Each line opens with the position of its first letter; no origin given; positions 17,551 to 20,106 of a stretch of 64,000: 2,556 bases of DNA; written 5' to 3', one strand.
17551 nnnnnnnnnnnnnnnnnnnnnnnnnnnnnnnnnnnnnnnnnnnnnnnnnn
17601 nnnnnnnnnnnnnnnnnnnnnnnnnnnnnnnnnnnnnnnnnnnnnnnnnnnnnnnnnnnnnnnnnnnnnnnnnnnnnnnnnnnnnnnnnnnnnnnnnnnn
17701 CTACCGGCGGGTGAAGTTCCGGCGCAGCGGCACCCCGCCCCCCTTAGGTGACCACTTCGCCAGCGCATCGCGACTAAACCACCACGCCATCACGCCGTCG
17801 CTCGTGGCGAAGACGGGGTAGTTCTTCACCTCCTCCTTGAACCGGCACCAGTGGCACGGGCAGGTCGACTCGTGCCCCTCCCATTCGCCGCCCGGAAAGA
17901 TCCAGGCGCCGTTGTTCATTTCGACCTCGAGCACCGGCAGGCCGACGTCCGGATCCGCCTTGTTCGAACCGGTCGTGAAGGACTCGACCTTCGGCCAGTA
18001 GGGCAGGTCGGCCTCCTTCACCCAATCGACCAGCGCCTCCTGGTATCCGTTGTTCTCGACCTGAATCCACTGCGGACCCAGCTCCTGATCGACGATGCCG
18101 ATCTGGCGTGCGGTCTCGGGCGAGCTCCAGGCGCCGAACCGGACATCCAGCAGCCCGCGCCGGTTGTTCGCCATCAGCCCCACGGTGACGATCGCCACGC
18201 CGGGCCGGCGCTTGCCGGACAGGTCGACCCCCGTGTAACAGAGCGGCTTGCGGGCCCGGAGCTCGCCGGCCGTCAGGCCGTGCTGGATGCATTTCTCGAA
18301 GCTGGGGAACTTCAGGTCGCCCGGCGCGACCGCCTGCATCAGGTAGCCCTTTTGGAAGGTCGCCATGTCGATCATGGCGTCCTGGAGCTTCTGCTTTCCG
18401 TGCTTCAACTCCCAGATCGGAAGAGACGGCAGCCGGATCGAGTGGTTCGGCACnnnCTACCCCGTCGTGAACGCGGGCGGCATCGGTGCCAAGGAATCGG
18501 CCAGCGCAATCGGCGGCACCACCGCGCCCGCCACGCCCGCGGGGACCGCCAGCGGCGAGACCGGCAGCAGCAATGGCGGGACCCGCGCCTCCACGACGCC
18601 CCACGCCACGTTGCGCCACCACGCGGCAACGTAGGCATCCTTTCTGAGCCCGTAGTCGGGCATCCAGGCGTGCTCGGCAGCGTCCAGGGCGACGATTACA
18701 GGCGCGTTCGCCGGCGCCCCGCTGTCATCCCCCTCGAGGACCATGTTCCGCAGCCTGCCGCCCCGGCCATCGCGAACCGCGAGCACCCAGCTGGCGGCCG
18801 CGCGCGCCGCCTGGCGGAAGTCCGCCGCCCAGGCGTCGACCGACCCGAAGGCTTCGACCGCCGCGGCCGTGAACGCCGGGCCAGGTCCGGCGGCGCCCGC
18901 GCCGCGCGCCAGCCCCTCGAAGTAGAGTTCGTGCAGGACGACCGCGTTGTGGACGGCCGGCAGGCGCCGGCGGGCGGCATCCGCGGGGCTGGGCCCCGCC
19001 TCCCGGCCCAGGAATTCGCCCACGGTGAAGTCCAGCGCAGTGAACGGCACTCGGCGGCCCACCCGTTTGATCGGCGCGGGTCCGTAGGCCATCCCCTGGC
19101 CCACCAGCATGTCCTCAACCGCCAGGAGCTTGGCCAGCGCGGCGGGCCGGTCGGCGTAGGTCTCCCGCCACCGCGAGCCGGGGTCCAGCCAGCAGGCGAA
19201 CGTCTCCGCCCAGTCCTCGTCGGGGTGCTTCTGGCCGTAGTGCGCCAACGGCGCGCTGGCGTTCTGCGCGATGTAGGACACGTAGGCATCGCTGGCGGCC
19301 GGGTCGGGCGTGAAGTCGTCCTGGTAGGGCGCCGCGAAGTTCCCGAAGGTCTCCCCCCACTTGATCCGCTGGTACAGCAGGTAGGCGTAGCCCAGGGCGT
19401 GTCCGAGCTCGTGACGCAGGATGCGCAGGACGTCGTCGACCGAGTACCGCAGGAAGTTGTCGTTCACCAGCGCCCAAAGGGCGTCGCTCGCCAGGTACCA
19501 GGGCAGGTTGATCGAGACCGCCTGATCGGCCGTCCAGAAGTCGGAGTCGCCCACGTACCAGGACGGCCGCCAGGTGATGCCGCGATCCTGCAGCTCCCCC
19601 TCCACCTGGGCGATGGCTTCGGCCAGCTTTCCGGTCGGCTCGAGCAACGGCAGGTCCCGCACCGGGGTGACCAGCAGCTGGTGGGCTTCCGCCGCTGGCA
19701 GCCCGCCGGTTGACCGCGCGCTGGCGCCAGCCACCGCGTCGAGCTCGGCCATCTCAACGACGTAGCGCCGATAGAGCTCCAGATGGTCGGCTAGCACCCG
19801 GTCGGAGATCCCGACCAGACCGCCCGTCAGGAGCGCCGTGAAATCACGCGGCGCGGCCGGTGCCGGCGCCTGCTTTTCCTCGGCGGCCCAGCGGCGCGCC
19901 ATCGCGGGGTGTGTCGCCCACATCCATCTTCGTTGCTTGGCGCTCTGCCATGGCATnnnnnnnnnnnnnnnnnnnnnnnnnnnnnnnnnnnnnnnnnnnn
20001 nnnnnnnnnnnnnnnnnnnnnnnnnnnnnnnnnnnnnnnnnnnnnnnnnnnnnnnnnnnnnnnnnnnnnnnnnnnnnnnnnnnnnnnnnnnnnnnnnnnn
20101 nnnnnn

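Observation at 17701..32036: Terminase large subunit encoded as two separate genes 11.6 kb apart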

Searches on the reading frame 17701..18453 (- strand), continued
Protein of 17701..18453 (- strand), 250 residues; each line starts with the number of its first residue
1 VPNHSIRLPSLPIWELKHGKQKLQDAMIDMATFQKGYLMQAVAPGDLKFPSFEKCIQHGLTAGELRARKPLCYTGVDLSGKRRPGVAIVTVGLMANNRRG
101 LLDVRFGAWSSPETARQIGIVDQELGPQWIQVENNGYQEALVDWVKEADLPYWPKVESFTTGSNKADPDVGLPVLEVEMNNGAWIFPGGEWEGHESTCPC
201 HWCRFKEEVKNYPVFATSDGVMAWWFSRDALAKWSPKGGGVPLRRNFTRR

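Call 64: search_protein_families(library=phrogs, proteins=[L038:10849-11619:+], max_evalue=0.01)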
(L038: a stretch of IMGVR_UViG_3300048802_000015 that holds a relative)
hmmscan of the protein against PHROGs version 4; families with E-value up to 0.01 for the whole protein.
L038:10849-11619:+ (256 aa): 2 families
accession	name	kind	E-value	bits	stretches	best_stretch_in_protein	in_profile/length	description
phrog_13065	-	unknown function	0.00024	21.6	1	100-187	54-139/175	-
phrog_867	-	DNA, RNA and nucleotide metabolism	0.0075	17.1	0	28-117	5-101/220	DNA binding domain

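Call 67: find_related_loci(query=A1, collection=genome_contigs, flank=10000)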
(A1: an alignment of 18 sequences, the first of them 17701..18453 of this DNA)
Query A1 (250 aa) in genome_contigs; peptide patterns used: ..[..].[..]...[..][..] (x = any residue, [..] = any of these).
23 stretches matched a pattern; 4 encode a relative of the query (tblastn E <= 1e-3); 4 distinct loci.
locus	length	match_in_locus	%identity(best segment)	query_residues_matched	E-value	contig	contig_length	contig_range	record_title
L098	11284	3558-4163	42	27-230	7e-43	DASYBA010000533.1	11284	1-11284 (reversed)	MAG TPA_asm: Candidatus Xenobia bacterium isolate SMAG_U4895 k141_1256183, whole genome shotgun sequence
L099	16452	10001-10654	36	11-226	1e-39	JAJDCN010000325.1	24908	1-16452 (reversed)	MAG: Planctomycetota bacterium isolate OFTM94 OFTM94_324, whole genome shotgun sequence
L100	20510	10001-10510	29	69-241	8e-15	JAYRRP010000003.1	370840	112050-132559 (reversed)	MAG: Candidatus Saccharimonadales bacterium isolate XM1_ASGE3bin.32 k141_308254, whole genome shotgun sequence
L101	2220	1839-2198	28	33-147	6e-8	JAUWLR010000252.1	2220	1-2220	MAG: Candidatus Eisenbacteria bacterium isolate CSMAG_2377 CSMAG_2377_k141_10481_length_2220_cov_7.8418, whole genome sh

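Call 72: search_dna_similar(query=P0072, collection=phages, mode=protein, max_rows=25, max_evalue=0.001)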
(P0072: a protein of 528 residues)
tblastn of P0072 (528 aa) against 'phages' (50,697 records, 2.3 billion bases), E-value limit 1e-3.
Records with a match: 76; places in all: 76; records where one place covers at least 80% of the query: 11.
Best place of each record, by identity: <60% 76.
By first word of the organism name: Streptomyces 29; Mycobacterium 12; Staphylococcus 7; Dickeya 6; Lentibacter 3; Rhodococcus 3; Microcystis 2; Klebsiella 2; Bacillus 2; Celeribacter 2; and 8 more.
By host as written in the record: Streptomyces griseus ATCC 10137 10; Mycobacterium smegmatis mc2 155 9; Streptomyces scabiei RL-34 7; Streptomyces viridochromogenes DSM40736 4; Streptomyces lividans JI 1326 4; Staphylococcus sp. 3; Lentibacter sp. SH36 3; Dickeya solani MK10 2; and 26 more.
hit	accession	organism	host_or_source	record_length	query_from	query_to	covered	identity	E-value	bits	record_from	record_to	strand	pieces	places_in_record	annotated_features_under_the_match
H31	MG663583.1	Streptomyces phage Percastrophe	Streptomyces griseus ATCC 10137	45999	55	505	85%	23.0%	4e-11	72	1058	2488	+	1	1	terminase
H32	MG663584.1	Streptomyces phage Romero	Streptomyces griseus ATCC 10137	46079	55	505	85%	23.0%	4e-11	72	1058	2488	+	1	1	terminase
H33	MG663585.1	Streptomyces phage ToriToki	Streptomyces griseus ATCC 10137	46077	55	505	85%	23.0%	4e-11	72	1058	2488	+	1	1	terminase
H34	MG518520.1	Streptomyces phage Immanuel3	Streptomyces griseus ATCC 10137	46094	55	505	85%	23.0%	4e-11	72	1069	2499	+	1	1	terminase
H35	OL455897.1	Streptomyces phage Treat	Streptomyces griseus ATCC 10137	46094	55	505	85%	23.0%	4e-11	72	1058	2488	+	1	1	1: terminase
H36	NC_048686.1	Streptomyces phage Immanuel3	Streptomyces griseus ATCC 10137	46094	55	505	85%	23.0%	4e-11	72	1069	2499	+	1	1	terminase large subunit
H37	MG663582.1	Streptomyces phage HaugeAnator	Streptomyces griseus ATCC 10137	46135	55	505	85%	23.0%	4e-11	72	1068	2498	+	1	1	terminase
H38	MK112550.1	Streptomyces phage Olicious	Streptomyces griseus ATCC 10137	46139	55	505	85%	23.0%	4e-11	72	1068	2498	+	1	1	1: terminase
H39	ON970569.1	Streptomyces phage JPandJE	Streptomyces griseus ATCC 10137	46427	55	505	85%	23.0%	4e-11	72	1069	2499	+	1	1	1: terminase large subunit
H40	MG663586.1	Streptomyces phage ZooBear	Streptomyces griseus ATCC 10137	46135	55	505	85%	23.0%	5e-11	72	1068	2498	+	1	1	terminase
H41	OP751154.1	Streptomyces phage Stella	Streptomyces viridochromogenes DSM40736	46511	55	505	85%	22.3%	3e-8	62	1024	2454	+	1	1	2: terminase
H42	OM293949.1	Weizmannia phage Youna2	Weizmannia coagulans KACC 15983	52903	28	417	74%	21.6%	2e-7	60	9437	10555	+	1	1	terminase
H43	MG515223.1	Streptomyces phage WRightOn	Streptomyces viridochromogenes DSM40736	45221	49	346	56%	25.5%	2e-8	63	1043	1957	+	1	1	terminase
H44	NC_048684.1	Streptomyces phage WRightOn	Streptomyces viridochromogenes DSM40736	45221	49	346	56%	25.5%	2e-8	63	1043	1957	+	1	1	terminase large subunit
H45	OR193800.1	Streptomyces phage Kumquat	Streptomyces lividans JI 1326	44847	49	346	56%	25.5%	3e-8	63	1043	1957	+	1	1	1: terminase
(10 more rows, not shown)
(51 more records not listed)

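Call 77: search_dna_similar(query=P0035, collection=phages, mode=protein, max_rows=15, max_evalue=0.001)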
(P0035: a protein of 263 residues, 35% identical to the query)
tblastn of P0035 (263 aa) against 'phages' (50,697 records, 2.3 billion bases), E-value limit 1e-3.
No match.

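Call 78: search_dna_similar(query=P0034, collection=phages, mode=protein, max_rows=15, max_evalue=0.001)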
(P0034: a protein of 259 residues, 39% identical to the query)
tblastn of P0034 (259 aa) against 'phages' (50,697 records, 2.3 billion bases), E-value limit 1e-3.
No match.

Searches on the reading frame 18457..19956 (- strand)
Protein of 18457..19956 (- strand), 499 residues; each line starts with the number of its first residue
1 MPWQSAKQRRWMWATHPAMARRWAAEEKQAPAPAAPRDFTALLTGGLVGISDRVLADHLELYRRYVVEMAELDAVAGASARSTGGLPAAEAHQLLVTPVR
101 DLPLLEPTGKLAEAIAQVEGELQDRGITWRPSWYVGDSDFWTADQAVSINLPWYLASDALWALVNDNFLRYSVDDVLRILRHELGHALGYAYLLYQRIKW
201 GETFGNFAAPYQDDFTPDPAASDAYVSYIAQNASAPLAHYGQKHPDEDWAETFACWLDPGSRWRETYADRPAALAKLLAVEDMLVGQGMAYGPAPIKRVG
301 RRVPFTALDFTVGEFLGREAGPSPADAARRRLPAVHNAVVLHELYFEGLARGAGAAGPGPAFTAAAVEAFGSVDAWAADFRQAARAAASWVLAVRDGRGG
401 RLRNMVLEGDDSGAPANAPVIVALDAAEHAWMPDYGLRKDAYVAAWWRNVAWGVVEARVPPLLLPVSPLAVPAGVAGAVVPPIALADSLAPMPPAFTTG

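Call 18: search_protein_families(library=phrogs, proteins=[window:18457-19956:-], max_evalue=0.001)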
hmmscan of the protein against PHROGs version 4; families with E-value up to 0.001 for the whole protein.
window:18457-19956:- (499 aa): 0 families

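Call 19: search_protein_families(library=pfam, proteins=[window:18457-19956:-], max_evalue=0.01)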
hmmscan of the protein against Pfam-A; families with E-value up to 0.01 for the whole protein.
window:18457-19956:- (499 aa): 2 families
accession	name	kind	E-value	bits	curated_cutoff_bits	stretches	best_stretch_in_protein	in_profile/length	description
PF02777.23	Sod_Fe_C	-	3.5e-15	56.3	20.9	1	363-458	6-102/102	Iron/manganese superoxide dismutases, C-terminal domain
PF15887.11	Peptidase_Mx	-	3e-05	24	27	1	180-257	90-164/236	Putative zinc-binding metallo-peptidase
